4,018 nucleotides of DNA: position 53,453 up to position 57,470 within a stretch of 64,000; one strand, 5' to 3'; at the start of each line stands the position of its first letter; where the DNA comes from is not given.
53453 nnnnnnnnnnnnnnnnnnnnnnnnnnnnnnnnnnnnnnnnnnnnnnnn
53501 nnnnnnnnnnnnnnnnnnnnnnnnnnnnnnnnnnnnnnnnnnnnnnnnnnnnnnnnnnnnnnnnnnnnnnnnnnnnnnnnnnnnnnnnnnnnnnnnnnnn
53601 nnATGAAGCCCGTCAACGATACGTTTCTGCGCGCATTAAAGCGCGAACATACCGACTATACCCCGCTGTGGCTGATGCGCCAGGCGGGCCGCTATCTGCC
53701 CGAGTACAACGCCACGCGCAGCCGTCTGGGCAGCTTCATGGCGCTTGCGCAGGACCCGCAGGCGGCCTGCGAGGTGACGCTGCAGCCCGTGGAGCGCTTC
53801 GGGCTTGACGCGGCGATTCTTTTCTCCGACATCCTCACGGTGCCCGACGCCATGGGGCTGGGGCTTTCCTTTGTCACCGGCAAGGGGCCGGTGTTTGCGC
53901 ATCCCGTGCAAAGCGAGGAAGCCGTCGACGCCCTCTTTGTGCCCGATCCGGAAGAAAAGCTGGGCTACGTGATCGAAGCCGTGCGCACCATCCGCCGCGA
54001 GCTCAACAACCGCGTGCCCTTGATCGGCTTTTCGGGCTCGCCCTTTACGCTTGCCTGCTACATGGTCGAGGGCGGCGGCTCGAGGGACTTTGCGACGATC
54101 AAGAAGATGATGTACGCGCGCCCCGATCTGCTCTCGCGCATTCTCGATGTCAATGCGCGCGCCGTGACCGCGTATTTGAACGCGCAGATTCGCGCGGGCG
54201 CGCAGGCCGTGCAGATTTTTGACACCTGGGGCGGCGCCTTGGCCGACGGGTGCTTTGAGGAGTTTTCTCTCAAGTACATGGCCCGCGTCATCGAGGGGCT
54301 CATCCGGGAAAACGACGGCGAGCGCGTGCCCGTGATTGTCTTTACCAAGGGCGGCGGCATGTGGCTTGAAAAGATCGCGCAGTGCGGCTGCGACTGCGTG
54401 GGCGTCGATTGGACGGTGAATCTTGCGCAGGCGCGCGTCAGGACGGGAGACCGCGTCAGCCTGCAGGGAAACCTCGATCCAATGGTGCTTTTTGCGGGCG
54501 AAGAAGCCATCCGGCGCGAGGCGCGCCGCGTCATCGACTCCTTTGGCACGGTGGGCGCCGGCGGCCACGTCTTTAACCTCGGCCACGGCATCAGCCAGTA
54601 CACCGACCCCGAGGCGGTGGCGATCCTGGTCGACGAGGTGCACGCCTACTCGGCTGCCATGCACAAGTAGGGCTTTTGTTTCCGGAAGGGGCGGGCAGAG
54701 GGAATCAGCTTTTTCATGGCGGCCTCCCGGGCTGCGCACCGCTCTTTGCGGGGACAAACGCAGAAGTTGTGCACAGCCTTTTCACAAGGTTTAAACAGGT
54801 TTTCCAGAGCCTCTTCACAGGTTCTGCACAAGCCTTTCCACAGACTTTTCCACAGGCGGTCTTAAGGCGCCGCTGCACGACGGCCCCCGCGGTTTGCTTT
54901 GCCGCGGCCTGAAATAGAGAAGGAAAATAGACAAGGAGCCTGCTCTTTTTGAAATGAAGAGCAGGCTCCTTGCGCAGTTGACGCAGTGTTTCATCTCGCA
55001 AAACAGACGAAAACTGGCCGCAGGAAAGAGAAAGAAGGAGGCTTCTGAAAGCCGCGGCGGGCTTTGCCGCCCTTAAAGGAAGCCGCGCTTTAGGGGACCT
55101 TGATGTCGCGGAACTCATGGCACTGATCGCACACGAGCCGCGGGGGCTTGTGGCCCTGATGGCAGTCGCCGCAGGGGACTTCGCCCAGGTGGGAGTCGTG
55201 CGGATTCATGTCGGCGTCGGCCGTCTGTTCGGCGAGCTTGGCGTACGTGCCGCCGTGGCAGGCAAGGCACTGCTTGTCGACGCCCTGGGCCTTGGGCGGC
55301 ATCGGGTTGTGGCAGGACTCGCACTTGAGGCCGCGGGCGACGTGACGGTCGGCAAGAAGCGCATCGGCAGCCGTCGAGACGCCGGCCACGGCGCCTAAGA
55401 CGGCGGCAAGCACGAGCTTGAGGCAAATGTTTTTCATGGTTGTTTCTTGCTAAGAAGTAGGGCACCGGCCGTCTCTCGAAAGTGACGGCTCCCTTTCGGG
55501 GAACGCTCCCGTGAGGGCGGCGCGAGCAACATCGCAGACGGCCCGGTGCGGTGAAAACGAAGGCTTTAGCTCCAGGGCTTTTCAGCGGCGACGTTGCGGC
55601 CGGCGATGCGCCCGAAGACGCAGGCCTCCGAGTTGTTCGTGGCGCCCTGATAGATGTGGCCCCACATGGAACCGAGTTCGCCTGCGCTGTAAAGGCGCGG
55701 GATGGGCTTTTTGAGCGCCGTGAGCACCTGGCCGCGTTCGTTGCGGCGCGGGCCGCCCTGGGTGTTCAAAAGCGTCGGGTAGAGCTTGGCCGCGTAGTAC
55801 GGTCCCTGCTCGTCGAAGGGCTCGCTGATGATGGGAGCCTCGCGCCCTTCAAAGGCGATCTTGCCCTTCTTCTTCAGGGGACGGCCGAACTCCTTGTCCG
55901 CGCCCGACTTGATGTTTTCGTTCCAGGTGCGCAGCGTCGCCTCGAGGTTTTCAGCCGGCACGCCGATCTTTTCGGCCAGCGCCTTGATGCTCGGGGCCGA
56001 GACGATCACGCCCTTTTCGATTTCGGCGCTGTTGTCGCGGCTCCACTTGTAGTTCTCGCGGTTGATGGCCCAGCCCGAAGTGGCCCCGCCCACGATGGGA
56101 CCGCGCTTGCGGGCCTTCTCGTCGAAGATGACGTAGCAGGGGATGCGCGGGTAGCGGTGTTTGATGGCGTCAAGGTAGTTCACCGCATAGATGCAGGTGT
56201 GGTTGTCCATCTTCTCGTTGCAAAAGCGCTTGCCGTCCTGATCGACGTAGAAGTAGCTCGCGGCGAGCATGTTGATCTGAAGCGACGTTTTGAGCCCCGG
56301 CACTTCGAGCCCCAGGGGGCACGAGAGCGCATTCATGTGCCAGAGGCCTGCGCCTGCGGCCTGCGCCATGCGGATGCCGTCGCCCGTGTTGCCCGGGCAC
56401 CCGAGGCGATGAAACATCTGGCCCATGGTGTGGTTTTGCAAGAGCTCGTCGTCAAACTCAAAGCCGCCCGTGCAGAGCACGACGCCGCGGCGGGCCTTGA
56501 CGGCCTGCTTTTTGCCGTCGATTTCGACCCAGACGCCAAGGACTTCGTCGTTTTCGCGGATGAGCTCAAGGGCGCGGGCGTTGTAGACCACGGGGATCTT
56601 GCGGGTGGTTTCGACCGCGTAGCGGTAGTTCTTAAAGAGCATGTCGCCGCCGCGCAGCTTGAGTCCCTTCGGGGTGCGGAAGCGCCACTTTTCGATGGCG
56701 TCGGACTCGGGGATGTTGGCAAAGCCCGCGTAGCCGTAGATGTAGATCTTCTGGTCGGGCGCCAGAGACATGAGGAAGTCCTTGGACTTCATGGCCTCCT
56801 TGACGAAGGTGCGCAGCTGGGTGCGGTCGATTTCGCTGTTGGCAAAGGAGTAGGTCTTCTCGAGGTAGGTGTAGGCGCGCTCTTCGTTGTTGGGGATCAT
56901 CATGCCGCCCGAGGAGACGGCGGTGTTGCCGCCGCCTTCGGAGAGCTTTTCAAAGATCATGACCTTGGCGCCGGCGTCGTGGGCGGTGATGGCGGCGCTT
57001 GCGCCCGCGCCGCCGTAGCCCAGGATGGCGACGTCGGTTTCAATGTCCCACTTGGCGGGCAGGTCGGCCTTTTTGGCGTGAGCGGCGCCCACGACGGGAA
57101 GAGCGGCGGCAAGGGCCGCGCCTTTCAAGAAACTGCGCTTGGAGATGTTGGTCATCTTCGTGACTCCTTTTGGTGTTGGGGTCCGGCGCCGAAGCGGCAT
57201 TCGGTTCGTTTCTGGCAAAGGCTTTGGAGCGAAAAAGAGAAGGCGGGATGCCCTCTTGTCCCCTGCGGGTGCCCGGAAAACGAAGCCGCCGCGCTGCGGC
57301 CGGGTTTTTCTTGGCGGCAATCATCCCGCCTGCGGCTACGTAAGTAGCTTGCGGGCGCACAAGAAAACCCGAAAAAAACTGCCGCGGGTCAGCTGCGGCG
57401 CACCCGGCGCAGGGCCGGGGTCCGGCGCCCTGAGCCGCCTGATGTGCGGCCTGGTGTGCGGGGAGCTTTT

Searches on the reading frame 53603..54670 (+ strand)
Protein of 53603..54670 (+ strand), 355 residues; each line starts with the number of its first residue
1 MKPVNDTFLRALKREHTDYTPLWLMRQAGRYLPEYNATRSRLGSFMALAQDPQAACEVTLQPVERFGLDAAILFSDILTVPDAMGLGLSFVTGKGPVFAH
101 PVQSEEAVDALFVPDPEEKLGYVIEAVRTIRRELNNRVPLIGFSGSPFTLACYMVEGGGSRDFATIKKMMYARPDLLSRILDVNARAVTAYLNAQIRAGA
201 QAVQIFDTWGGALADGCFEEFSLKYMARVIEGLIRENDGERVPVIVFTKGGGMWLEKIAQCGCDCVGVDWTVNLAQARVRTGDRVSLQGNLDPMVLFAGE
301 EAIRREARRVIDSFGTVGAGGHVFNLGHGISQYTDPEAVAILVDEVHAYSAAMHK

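Call 61: search_protein_families(library=pfam, proteins=[window:53603-54670:+], max_evalue=0.001)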
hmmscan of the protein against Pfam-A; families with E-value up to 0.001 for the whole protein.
window:53603-54670:+ (355 aa): 1 family
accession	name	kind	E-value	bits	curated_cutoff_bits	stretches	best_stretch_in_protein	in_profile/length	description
PF01208.23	URO-D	-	1.4e-136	455.5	23.9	1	5-349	3-346/346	Uroporphyrinogen decarboxylase (URO-D)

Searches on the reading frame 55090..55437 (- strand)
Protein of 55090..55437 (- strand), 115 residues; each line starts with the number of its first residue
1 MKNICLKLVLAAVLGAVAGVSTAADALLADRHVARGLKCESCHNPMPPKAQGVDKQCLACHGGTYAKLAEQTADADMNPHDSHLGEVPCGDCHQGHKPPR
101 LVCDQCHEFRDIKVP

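Call 61: search_protein_families(library=pfam, proteins=[window:55090-55437:-], max_evalue=0.001)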
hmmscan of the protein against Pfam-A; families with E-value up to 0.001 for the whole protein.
window:55090-55437:- (115 aa): 2 families
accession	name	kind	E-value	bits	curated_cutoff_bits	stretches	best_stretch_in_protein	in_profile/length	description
PF14537.11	Cytochrom_c3_2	-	1.4e-18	67.5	25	1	32-108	2-79/79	Cytochrome c3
PF14522.11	Cytochrome_C7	-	3e-08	33.8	24.8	2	53-108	12-67/67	Cytochrome c7 and related cytochrome c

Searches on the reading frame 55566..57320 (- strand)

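Call 61: search_protein_families(library=pfam, proteins=[window:55566-57320:-], max_evalue=0.001)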
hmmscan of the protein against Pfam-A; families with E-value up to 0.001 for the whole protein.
window:55566-57320:- (584 aa): 7 families
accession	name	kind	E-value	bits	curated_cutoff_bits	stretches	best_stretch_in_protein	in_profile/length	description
PF00890.30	FAD_binding_2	-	2.8e-49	168.9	20.4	1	96-562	1-412/414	FAD binding domain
PF12831.13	FAD_oxidored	-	4.7e-08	33.2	27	1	96-278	1-139/416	FAD dependent oxidoreductase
PF01266.30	DAO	-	1.8e-07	31.5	27.9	1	96-289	1-209/353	FAD dependent oxidoreductase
PF03486.20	HI0933_like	-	8.2e-07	29.1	50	1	96-175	2-80/244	HI0933-like protein Rossmann domain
PF01946.23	Thi4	-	0.00034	20.4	26.2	1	93-142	16-64/235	Thi4 family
PF07992.20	Pyr_redox_2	-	0.00049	20.1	26.1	0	96-130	2-31/291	Pyridine nucleotide-disulphide oxidoreductase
PF10518.14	TAT_signal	-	0.00064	20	22.7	1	58-78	1-21/21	TAT (twin-arginine translocation) pathway signal sequence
